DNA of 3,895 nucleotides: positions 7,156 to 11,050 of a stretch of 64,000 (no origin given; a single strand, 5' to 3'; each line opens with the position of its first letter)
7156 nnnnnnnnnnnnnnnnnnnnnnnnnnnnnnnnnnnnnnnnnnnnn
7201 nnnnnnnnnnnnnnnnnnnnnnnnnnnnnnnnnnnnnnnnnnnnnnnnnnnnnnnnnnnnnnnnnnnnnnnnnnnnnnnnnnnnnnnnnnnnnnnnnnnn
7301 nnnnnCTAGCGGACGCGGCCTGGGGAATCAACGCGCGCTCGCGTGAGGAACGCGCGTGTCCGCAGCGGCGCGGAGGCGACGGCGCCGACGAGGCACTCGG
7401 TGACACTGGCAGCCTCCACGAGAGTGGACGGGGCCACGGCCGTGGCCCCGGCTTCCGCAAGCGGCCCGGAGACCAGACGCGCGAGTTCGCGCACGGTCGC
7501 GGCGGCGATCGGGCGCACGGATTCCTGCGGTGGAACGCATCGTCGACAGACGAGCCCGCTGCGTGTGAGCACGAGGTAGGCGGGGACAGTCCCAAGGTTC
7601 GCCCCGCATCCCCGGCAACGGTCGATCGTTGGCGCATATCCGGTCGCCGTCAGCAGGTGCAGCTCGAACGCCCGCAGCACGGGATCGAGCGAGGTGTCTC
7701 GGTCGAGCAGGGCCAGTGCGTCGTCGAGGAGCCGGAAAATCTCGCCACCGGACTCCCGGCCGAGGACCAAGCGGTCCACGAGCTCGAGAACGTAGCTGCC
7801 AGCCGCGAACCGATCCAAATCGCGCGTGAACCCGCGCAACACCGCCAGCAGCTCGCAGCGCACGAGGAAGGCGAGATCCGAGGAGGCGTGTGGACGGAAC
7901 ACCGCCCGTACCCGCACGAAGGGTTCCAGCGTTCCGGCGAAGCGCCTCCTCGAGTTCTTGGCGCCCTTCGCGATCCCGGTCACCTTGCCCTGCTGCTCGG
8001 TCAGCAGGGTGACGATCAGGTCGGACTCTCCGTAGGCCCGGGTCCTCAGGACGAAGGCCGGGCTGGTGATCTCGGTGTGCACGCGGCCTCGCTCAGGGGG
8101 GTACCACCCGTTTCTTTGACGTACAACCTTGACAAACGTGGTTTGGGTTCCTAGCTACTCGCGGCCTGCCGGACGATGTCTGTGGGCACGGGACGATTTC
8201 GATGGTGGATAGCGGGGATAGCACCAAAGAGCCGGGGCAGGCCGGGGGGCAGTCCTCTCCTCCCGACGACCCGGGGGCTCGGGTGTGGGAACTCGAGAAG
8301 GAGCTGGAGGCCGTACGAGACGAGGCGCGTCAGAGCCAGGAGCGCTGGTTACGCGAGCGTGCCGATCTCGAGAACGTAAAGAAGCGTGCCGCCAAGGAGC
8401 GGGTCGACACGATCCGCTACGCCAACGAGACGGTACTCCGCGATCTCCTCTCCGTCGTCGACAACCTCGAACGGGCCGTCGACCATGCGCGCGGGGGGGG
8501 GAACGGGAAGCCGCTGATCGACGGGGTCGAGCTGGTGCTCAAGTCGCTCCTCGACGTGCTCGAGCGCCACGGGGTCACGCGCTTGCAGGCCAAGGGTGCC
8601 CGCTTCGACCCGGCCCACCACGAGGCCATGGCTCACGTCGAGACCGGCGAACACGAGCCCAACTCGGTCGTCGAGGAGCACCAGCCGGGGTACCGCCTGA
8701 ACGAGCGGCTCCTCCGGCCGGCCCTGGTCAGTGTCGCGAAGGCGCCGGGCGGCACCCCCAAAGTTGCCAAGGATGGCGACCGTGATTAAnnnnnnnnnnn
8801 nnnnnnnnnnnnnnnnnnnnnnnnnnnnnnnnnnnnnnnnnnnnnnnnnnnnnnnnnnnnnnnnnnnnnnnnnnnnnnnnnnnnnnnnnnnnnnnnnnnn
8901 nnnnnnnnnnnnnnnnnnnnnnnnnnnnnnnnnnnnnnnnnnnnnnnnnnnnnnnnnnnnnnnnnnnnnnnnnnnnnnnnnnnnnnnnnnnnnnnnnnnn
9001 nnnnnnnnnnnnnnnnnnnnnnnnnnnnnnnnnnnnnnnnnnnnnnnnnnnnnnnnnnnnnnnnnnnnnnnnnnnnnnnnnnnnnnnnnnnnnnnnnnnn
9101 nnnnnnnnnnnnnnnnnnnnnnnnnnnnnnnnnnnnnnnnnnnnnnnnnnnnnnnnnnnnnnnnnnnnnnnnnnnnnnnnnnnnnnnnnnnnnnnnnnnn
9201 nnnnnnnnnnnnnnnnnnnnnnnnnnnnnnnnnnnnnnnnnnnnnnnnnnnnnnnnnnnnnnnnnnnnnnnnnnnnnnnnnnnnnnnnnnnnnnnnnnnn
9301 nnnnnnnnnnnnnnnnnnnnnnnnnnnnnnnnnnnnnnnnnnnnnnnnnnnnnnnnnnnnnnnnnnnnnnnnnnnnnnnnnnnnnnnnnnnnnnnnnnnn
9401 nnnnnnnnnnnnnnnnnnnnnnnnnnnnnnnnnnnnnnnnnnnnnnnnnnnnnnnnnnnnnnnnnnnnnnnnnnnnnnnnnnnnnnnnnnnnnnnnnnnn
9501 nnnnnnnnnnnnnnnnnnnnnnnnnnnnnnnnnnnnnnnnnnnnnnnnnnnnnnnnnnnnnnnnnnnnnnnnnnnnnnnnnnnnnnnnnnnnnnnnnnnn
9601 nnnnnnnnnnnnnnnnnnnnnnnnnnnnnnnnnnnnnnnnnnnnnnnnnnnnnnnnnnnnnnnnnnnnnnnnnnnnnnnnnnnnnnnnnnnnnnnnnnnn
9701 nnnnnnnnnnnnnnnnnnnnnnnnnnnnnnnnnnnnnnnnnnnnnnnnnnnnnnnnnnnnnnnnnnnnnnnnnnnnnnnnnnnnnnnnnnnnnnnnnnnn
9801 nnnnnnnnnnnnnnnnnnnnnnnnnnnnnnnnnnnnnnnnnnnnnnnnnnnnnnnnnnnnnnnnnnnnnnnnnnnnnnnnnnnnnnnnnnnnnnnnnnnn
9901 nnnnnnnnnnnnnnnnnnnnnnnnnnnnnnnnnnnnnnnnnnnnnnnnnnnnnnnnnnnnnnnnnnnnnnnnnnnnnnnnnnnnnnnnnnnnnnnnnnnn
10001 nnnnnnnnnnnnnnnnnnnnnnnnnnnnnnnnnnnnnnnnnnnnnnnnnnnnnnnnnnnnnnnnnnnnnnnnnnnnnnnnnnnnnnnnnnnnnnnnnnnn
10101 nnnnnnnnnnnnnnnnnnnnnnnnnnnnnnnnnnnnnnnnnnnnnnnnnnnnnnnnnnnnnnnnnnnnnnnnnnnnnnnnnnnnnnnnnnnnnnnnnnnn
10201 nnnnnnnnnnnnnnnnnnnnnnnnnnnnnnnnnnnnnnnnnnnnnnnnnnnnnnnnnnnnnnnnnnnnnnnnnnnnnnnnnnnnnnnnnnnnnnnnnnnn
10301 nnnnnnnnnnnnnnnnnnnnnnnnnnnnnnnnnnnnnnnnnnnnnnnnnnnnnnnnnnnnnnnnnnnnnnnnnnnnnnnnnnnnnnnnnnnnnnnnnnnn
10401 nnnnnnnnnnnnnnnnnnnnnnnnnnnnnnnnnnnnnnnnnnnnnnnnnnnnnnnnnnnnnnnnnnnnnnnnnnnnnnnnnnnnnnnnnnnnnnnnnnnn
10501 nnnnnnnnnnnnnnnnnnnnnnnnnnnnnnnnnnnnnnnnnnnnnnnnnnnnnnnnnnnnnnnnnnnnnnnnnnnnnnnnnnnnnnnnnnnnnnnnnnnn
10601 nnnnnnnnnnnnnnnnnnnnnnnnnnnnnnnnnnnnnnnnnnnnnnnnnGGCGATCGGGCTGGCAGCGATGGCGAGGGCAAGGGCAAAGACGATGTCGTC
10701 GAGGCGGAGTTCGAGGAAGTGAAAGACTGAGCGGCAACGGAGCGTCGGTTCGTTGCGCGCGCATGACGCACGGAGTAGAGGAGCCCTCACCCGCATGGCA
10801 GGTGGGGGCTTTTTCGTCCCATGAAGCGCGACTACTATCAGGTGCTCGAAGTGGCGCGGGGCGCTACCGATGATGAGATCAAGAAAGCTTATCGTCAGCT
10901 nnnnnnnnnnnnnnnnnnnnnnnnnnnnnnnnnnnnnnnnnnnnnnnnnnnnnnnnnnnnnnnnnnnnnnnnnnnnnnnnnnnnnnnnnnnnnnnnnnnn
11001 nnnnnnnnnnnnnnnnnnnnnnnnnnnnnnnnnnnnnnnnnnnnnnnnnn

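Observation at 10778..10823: Hairpin plus U-tract between dnaK and dnaJ sequesters the dnaJ Shine-Dalgarno sequence (RNA-thermometer or attenuator candidate)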

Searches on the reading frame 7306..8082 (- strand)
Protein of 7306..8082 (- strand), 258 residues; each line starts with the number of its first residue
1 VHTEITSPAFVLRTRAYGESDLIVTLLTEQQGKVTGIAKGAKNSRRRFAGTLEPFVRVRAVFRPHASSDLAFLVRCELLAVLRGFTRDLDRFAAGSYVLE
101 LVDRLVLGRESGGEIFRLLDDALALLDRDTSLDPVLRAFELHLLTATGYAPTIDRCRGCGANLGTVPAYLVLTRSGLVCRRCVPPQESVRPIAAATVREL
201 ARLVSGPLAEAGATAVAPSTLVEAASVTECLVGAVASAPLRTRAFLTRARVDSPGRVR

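Call 16: search_protein_families(library=pfam, proteins=[window:7306-8082:-])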
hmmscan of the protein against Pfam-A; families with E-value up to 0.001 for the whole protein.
window:7306-8082:- (258 aa): 2 families
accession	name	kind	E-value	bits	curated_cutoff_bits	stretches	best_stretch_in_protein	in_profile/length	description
PF02565.21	RecO_C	-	7.1e-25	88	22.1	1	87-236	2-149/157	Recombination protein O C terminal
PF11967.14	RecO_N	-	1.5e-23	83.1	27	1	1-80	1-78/80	Recombination protein O N terminal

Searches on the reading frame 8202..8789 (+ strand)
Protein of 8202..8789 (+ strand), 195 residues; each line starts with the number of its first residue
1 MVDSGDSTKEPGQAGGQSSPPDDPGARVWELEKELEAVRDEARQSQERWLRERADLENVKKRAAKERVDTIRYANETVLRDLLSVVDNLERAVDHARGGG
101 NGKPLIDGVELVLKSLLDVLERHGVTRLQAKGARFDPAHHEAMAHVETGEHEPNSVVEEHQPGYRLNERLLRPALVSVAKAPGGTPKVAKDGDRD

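Call 16: search_protein_families(library=pfam, proteins=[window:8202-8789:+])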
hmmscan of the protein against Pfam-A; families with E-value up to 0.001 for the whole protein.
window:8202-8789:+ (195 aa): 1 family
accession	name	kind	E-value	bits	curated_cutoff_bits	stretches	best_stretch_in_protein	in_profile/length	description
PF01025.24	GrpE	-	2.3e-50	170.9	25.8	1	28-180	13-165/165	GrpE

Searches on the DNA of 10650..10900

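Call 8: search_rna_families(source=window, start=10650, end=10900, threshold=evalue, max_evalue=10)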
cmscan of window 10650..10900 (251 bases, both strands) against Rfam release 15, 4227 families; matches with E-value up to 10: 2.
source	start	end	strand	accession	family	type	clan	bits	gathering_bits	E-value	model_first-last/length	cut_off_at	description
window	10683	10732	+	RF01309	sR60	Gene; snRNA; snoRNA; CD-box;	CL00132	13.2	50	1.6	1-55/55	no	Small nucleolar RNA sR60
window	10866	10886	+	RF01126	sR41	Gene; snRNA; snoRNA; CD-box;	-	10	54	4.2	1-53/53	no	Small nucleolar RNA sR41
